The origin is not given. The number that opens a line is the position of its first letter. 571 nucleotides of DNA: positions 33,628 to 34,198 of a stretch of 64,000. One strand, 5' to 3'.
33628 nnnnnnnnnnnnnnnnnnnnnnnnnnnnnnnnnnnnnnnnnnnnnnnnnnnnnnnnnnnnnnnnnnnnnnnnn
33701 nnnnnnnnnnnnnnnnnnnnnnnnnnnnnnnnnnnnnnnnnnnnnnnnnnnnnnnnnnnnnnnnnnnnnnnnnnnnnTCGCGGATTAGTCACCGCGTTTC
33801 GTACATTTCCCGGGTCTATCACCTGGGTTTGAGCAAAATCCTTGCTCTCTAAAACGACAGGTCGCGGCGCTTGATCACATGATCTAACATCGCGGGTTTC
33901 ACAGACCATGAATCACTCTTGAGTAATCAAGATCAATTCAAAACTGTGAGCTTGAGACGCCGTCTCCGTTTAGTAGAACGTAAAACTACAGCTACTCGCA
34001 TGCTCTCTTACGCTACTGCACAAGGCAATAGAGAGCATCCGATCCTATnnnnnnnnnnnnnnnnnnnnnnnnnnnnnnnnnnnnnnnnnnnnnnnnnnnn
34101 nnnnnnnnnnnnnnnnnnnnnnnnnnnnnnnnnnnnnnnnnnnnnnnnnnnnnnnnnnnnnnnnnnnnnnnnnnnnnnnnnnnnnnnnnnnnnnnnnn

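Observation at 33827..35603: Two ~200-nt paralogous non-coding modules, plus a hairpin family with a TGCACA loop and compensatory stem changes present three times in the island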

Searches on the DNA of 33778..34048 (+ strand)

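Call 95: search_dna_similar(query=window:33778-34048:+, collection=phages, mode=distant, max_evalue=0.001, max_rows=5)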
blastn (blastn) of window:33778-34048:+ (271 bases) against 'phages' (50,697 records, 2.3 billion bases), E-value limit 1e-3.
No match.
